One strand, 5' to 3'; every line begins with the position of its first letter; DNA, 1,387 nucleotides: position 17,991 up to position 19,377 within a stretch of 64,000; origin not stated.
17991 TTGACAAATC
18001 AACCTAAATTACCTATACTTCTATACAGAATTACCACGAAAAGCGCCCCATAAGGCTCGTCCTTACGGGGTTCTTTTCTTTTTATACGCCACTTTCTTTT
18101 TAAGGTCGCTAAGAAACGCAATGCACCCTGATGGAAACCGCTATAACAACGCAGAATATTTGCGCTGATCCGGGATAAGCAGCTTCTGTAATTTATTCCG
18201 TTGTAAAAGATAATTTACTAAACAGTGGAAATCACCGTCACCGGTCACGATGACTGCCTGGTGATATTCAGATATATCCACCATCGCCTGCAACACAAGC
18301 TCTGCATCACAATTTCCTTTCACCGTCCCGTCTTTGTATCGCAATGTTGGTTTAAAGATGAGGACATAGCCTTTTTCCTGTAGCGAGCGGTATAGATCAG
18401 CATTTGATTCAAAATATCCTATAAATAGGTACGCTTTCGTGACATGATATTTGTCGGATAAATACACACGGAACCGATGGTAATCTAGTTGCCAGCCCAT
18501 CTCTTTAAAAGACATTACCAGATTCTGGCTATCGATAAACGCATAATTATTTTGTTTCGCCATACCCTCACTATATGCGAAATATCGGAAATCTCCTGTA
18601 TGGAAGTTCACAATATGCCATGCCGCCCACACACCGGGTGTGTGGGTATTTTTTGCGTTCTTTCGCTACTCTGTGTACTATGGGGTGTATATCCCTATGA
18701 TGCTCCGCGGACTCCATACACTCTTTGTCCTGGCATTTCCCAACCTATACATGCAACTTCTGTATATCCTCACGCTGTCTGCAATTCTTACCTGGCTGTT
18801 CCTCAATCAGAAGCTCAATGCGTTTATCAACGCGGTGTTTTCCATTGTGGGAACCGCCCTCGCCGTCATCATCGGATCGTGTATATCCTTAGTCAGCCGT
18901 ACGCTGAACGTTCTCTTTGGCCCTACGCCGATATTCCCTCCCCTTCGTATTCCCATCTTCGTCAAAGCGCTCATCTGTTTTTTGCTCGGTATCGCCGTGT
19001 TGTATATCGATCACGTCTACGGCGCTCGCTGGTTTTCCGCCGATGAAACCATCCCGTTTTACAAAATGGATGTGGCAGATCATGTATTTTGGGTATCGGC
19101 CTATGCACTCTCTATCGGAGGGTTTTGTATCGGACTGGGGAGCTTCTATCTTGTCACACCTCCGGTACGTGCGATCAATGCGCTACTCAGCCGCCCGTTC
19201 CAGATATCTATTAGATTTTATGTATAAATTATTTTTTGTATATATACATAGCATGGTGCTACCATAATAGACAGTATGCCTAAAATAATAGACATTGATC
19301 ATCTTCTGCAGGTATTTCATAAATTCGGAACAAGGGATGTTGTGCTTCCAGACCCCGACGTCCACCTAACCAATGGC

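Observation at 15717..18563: Cluster of four nuclease/toxin-type genes: secreted HNH-like, RhuM-Doc fusion, Cys-tailed thermonuclease, NYN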

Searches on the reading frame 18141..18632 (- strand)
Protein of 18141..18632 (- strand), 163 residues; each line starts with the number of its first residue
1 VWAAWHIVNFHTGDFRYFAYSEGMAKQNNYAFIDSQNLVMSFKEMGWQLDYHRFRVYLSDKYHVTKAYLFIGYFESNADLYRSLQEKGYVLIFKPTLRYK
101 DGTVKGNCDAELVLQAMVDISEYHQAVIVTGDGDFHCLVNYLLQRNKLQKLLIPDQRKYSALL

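Call 3: search_protein_families(library=pfam, proteins=[window:18141-18632:-], max_evalue=0.01)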
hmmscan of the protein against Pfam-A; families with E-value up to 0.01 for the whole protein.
window:18141-18632:- (163 aa): 1 family
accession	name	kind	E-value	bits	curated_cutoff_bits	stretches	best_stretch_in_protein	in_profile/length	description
PF01936.24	NYN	-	1e-12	49.2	24.2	1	32-147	5-118/145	NYN domain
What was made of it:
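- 18141..18563 (-): g4: LabA-like NYN domain gene, 140 aa as it stands, ending at a premature in-frame TAG (18141-18143). Pfam NYN 1e-12 (call 3).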

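Call 4: search_protein_families(library=padloc, proteins=[window:18141-18632:-], max_evalue=0.01)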
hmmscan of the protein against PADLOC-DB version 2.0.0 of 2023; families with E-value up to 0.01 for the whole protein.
window:18141-18632:- (163 aa): 1 family
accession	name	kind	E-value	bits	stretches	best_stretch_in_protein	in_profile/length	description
PDLC01154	NYN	-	6.8e-08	30.2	1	31-146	150-269/310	"LabA-like protein, NYN family nuclease"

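Call 5: search_protein_families(library=ncbifam, proteins=[window:18141-18632:-], max_evalue=0.01)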
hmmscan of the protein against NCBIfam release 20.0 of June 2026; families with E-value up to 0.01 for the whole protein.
window:18141-18632:- (163 aa): 0 families

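Call 61: find_homologous_proteins(query=window:18141-18563:-, max_evalue=0.001)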
Query window:18141-18563:- (140 aa): 8000 proteins with E <= 0.001 among 8000 candidates; the best 120 are listed.
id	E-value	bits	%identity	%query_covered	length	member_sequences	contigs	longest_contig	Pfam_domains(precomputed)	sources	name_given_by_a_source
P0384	1.2e-88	312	100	100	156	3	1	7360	PF01936.25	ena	-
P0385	2.4e-76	272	84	100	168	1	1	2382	PF01936.25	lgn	-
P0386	7.2e-75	268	83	100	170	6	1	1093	PF01936.25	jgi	jgi:uncharacterized LabA/DUF88 family protein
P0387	5.9e-74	265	83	100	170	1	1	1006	PF01936.25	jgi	jgi:uncharacterized LabA/DUF88 family protein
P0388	9.0e-74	264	84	100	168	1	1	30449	PF01936.25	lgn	-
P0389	2.2e-73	263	84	100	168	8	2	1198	PF01936.25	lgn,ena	-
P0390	6.1e-73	261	83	100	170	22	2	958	PF01936.25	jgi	-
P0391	5.7e-72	258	84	100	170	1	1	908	PF01936.25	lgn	-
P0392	9.9e-72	257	82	100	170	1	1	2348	PF01936.25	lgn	-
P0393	1.5e-71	257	82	99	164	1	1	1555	PF01936.25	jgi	-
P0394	3.3e-71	256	81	100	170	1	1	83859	PF01936.25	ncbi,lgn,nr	ncbi:NYN domain-containing protein [Patescibacteria group bacterium]|nr:NYN domain-containing protei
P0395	1.5e-67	244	76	99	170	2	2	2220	PF01936.25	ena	-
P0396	1.8e-64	234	74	97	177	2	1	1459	PF01936.25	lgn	-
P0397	3.0e-64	233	71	99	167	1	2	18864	PF01936.25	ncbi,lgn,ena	ncbi:MAG: NYN domain-containing protein [Patescibacteria group bacterium]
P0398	3.6e-64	233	71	99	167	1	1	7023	PF01936.25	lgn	-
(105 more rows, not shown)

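Call 82: find_encoding_contigs(protein=P0394, flank=5000, max_places=2)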
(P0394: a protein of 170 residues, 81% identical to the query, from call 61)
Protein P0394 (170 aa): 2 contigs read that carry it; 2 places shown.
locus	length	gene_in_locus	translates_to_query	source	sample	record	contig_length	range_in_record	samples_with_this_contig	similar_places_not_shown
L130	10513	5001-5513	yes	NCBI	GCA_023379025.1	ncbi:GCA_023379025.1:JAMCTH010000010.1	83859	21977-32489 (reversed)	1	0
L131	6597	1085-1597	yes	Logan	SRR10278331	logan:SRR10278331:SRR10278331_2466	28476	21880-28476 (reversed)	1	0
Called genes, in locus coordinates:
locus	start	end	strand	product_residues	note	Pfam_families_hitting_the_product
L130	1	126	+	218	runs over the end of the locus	-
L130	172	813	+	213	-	-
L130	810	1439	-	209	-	PF04294:VanW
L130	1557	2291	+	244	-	PF03734:YkuD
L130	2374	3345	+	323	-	PF01207:Dus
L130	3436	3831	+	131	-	PF00383:dCMP_cyt_deam_1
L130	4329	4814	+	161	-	-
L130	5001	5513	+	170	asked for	PF01936:NYN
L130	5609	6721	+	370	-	PF01926:MMR_HSR1, PF06071:YchF-GTPase_C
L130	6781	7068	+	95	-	PF01250:Ribosomal_S6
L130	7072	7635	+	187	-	PF00436:SSB, PF22657:SSB_1 (weak)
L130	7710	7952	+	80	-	PF01084:Ribosomal_S18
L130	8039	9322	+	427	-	PF22694:CtpB_N-like (faint), PF00595:PDZ, PF13180:PDZ_2, PF17820:PDZ_6, PF03572:Peptidase_S41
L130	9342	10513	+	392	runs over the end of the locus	PF00089:Trypsin, PF13365:Trypsin_2, PF00595:PDZ, PF13180:PDZ_2, PF17820:PDZ_6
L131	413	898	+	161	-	-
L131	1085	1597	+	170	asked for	PF01936:NYN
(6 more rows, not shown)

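Call 83: find_encoding_contigs(protein=P0388, flank=5000, max_places=2)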
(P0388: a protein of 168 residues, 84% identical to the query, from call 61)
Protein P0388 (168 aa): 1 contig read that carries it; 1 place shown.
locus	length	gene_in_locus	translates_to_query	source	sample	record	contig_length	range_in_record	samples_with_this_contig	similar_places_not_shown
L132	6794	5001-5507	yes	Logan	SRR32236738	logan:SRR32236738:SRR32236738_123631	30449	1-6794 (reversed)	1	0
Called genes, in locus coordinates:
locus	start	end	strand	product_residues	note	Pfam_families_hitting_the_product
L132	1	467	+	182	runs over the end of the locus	-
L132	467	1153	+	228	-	PF00072:Response_reg, PF00486:Trans_reg_C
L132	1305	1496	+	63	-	PF10685:KGG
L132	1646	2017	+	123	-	PF00072:Response_reg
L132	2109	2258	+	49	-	PF11295:DUF3096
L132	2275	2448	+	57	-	PF20106:DUF6496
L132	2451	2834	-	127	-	PF01641:SelR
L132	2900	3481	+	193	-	PF28474:DUF8412, PF13376:OmdA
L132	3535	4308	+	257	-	PF02517:Rce1-like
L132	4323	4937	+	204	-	PF06197:DUF998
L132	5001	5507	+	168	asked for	PF01936:NYN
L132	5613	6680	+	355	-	PF01926:MMR_HSR1, PF02421:FeoB_N (weak), PF06071:YchF-GTPase_C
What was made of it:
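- The NYN family is extremely conserved, at 66-84% identity across Patescibacteria phyla, and lies beside ychF-rpsF-ssb-rpsR elsewhere (calls 61, 82, 83).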

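Call 86: search_protein_families(library=phrogs, proteins=[window:18141-18563:-], max_evalue=0.001)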
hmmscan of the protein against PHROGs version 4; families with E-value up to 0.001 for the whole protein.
window:18141-18563:- (140 aa): 0 families

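Call 88: search_solved_structures(query=window:18141-18563:-, max_evalue=0.01, show_alignments=1)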
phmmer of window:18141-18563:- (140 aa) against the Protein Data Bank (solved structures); distinct sequences matched with E-value up to 0.01: 1.
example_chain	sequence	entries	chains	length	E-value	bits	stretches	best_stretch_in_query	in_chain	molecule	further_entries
2qip_A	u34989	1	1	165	1.9e-10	44.3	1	8-124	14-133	Protein of unknown function VPA0982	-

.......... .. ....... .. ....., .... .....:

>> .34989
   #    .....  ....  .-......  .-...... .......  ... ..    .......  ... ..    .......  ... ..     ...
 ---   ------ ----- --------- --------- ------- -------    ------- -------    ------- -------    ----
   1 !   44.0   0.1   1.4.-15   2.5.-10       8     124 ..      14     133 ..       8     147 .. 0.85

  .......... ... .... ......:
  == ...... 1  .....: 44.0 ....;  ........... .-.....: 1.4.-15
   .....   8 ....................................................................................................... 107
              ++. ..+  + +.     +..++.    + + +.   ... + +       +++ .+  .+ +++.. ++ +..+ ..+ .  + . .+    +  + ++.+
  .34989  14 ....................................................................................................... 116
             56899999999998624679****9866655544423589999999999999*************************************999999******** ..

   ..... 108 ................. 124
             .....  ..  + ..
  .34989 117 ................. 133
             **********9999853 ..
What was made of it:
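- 18141..18563 (-): PDB 2qip 1.9e-10 (call 88).
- On NYN (LabA-like) domain: PDB 2qip gives 1.9e-10 (call 88).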

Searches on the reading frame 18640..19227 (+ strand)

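Call 3: search_protein_families(library=pfam, proteins=[window:18640-19227:+], max_evalue=0.01)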
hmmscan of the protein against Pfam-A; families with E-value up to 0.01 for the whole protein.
window:18640-19227:+ (195 aa): 0 families

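Call 4: search_protein_families(library=padloc, proteins=[window:18640-19227:+], max_evalue=0.01)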
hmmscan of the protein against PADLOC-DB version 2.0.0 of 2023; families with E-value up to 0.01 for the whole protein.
window:18640-19227:+ (195 aa): 0 families

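Call 5: search_protein_families(library=ncbifam, proteins=[window:18640-19227:+], max_evalue=0.01)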
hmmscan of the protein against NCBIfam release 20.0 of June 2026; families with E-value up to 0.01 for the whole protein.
window:18640-19227:+ (195 aa): 0 families

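Call 7: search_protein_families(library=pfam, proteins=[window:18640-19227:+], max_evalue=10)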
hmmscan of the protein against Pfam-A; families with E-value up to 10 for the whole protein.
window:18640-19227:+ (195 aa): 1 family
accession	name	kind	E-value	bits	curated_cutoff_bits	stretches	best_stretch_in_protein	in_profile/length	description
PF11833.13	CPP1-like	-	0.36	10.9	28.4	1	19-91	98-169/196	Protein CHAPERONE-LIKE PROTEIN OF POR1-like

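Call 86: search_protein_families(library=phrogs, proteins=[window:18697-19227:+], max_evalue=0.001)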
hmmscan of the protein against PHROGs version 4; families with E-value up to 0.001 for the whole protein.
window:18697-19227:+ (176 aa): 0 families
